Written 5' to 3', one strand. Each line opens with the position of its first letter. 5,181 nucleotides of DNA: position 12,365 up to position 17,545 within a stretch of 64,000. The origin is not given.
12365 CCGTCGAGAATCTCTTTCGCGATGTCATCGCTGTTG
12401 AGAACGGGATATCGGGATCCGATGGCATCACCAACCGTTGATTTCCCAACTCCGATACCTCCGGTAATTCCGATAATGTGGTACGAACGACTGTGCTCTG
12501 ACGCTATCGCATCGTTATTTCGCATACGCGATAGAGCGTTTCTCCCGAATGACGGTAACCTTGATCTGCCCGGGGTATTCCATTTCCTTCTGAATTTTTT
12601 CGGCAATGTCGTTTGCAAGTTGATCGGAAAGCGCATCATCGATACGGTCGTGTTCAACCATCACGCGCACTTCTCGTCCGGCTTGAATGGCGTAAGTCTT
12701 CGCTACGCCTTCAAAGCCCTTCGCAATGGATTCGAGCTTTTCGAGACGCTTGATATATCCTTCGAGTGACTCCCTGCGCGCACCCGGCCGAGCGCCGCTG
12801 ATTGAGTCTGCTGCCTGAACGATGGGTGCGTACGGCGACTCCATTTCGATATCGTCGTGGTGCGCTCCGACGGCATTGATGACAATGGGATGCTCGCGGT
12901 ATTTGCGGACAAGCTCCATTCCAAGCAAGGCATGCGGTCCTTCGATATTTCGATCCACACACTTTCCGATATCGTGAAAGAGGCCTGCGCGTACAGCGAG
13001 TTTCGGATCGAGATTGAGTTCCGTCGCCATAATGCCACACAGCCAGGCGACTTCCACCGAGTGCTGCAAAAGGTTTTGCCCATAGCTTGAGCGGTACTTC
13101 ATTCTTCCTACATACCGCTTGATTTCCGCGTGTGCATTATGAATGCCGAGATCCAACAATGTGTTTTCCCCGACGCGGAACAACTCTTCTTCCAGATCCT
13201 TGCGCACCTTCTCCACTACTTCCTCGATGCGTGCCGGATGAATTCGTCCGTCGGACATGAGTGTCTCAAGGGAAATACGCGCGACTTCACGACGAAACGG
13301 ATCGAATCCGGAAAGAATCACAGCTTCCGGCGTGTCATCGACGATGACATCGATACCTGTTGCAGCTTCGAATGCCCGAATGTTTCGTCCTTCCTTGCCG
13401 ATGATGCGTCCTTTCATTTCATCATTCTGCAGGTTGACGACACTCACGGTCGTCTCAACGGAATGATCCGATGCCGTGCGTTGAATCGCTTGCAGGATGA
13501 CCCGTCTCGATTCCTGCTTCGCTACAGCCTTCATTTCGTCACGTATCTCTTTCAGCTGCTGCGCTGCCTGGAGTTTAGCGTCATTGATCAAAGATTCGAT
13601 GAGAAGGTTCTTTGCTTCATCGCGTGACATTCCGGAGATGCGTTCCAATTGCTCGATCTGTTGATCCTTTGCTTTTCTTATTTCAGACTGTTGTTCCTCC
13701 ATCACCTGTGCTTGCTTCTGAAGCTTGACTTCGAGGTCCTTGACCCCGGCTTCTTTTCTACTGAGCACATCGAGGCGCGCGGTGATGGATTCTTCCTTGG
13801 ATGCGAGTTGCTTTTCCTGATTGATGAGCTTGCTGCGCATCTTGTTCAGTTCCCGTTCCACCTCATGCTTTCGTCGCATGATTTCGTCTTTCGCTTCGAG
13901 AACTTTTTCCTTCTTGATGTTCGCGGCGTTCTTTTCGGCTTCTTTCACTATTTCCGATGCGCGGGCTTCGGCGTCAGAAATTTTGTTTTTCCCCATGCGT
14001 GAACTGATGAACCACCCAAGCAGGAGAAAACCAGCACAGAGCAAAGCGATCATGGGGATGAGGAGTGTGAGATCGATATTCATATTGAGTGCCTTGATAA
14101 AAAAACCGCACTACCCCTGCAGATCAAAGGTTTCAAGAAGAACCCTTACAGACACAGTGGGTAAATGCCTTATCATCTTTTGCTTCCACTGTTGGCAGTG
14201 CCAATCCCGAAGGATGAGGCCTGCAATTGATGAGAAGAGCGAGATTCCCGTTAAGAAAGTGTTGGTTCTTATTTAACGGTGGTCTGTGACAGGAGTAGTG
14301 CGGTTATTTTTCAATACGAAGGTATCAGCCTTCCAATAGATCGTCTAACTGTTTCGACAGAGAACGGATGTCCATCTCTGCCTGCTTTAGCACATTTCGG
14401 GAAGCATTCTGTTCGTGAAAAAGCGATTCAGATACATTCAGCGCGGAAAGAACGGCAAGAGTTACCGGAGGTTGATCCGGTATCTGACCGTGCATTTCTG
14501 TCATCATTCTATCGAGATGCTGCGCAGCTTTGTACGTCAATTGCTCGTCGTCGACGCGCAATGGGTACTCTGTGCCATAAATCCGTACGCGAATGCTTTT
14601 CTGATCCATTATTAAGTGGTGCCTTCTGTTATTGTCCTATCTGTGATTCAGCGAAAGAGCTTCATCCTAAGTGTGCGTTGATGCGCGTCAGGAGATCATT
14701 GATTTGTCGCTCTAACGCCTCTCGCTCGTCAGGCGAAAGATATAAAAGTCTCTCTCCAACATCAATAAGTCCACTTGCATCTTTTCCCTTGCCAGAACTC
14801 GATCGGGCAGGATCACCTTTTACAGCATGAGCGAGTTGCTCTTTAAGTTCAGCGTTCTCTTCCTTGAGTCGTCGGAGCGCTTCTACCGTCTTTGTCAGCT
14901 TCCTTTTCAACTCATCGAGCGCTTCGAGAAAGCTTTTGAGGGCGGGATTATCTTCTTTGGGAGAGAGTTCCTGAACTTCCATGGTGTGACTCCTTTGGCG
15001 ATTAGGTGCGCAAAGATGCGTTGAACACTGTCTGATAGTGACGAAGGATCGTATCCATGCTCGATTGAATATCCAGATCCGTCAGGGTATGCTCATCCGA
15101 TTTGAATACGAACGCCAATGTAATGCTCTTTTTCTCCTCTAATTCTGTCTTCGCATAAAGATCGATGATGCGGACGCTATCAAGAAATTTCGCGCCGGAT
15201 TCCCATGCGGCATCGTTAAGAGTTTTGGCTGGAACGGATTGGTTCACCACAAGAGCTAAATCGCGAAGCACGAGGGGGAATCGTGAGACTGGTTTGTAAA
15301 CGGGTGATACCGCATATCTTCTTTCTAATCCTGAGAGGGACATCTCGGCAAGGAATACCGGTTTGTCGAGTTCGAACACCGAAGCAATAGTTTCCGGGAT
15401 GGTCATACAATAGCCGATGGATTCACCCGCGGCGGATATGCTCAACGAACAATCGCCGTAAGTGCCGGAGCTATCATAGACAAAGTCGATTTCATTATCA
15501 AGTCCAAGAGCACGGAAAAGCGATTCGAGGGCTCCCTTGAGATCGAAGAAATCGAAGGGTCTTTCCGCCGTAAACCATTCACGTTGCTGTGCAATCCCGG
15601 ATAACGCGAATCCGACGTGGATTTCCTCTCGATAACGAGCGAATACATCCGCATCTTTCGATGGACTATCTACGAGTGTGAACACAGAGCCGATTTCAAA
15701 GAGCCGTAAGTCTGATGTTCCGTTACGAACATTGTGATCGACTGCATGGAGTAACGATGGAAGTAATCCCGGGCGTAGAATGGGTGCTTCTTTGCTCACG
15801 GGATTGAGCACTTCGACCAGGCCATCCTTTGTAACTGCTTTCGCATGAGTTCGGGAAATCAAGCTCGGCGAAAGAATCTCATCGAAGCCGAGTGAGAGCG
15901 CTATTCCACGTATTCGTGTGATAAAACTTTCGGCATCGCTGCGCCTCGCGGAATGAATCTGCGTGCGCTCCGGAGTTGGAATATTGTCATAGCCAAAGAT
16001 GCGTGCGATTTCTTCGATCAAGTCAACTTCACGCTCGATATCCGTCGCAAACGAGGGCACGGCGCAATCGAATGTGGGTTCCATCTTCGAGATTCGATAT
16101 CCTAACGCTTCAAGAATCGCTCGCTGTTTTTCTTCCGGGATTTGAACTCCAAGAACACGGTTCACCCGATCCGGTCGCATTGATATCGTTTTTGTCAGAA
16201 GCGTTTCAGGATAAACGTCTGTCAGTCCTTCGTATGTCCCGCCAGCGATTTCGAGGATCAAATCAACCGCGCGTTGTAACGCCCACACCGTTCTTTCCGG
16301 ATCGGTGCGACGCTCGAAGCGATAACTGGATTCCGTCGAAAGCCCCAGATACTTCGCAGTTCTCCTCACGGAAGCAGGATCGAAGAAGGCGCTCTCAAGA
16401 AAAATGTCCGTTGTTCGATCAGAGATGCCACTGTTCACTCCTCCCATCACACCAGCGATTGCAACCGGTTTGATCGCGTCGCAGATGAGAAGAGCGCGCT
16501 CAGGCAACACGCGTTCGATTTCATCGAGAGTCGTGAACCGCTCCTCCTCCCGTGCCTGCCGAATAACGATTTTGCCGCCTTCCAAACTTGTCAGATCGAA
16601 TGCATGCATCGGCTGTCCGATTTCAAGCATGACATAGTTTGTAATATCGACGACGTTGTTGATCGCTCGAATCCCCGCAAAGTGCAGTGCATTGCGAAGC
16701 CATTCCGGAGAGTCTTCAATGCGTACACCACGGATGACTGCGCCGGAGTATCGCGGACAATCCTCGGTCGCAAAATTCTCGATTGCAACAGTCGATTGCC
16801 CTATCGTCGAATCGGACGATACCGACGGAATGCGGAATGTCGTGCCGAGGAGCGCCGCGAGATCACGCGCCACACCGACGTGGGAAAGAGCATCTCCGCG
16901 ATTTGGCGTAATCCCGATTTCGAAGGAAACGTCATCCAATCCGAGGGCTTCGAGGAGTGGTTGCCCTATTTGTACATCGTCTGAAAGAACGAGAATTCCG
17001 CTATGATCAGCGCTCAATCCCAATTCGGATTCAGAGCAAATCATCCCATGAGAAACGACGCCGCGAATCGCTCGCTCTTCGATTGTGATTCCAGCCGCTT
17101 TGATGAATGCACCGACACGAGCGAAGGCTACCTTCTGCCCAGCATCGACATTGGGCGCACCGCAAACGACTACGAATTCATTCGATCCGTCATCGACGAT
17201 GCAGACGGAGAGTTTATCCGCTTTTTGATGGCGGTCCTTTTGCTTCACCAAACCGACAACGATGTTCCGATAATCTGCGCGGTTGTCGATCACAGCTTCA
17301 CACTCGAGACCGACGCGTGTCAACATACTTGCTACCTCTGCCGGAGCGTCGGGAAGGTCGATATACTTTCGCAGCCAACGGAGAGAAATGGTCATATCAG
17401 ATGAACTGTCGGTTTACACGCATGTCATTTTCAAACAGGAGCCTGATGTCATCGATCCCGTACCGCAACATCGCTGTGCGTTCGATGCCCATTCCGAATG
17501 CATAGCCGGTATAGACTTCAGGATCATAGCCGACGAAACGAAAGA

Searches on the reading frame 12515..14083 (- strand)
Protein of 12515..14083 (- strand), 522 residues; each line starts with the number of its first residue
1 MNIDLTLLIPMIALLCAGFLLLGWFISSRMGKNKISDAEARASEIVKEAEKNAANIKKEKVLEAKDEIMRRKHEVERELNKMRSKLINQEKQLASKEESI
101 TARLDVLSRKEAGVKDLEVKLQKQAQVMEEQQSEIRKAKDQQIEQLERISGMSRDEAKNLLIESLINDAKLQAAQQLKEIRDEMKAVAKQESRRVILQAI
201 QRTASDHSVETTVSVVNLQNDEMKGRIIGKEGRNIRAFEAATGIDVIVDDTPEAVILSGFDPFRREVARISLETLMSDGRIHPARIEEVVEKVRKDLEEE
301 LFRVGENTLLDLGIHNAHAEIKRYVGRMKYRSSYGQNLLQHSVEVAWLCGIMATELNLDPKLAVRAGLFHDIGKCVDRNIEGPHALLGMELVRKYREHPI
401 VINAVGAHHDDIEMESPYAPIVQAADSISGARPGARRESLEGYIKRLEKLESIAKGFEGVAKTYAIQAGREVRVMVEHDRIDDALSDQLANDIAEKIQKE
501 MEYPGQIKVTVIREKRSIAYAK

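Call 59: search_protein_families(library=ncbifam, max_evalue=1e-10, proteins=[window:12515-14083:-])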
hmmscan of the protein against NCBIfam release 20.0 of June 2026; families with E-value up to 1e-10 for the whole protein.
window:12515-14083:- (522 aa): 7 families
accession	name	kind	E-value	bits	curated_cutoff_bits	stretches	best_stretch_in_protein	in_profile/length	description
TIGR03319.1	RNase_Y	equivalog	1.2e-206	687.2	454.35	1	14-522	7-514/514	ribonuclease Y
NF009345.0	PRK12705.1-2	equivalog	1e-163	545.5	904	1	13-522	7-509/509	hypothetical protein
NF000997.0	PRK00106.1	equivalog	3.1e-155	517.7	937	1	36-522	49-535/535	ribonuclease Y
NF009344.0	PRK12705.1-1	equivalog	2.8e-150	501.7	831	1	38-522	89-572/572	hypothetical protein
NF009347.0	PRK12705.1-4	equivalog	3.1e-82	276.7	579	1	79-517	29-465/473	hypothetical protein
NF009346.0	PRK12705.1-3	equivalog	2e-27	96.1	545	1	279-501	241-464/493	hypothetical protein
TIGR00277.1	HDIG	domain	1.2e-20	73.1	27.6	1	334-410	1-83/84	HDIG domain-containing metalloprotein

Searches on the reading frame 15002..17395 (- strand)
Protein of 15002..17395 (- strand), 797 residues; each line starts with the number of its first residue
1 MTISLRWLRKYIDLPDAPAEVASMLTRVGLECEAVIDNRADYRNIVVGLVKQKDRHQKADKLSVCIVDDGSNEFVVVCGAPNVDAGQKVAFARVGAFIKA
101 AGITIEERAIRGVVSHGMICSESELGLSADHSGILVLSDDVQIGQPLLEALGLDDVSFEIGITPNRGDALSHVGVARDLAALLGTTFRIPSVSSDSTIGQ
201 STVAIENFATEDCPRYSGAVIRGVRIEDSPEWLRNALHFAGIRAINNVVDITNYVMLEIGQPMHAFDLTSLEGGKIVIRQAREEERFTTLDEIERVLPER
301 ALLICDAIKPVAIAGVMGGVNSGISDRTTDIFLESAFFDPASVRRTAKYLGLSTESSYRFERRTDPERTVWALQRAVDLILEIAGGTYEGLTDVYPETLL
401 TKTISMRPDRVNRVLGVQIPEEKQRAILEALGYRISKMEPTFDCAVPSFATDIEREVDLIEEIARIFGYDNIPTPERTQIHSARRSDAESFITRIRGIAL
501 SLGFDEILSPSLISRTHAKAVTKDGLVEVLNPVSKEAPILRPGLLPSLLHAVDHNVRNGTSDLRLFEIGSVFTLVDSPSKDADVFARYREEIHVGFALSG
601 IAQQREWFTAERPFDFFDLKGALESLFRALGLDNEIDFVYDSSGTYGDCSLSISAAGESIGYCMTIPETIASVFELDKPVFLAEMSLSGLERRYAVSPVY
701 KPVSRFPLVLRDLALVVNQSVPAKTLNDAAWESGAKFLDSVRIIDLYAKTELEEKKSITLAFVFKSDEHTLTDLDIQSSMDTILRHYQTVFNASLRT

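Call 59: search_protein_families(library=ncbifam, max_evalue=1e-10, proteins=[window:15002-17395:-])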
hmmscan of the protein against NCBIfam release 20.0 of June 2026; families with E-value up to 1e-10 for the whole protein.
window:15002-17395:- (797 aa): 5 families
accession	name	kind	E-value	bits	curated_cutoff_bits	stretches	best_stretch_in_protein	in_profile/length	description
TIGR00472.1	pheT_bact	equivalog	2.2e-232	773.7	402.65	1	1-796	1-798/798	phenylalanine--tRNA ligase subunit beta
NF001882.0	PRK00629.5-4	equivalog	2e-58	198.3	527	1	1-571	1-560/725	phenylalanine--tRNA ligase subunit beta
NF045760.1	YtpR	equivalog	8.9e-32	110.4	100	1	38-146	76-184/185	YtpR family tRNA-binding protein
TIGR00471.1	pheT_arch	equivalog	4.1e-30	104.8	282.65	1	399-688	275-548/551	phenylalanine--tRNA ligase subunit beta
NF045867.1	PheT_Nterm_rel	equivalog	2.1e-11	44.1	120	1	41-127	85-170/171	TyrS-associated PheT N-terminal domain-related protein TapR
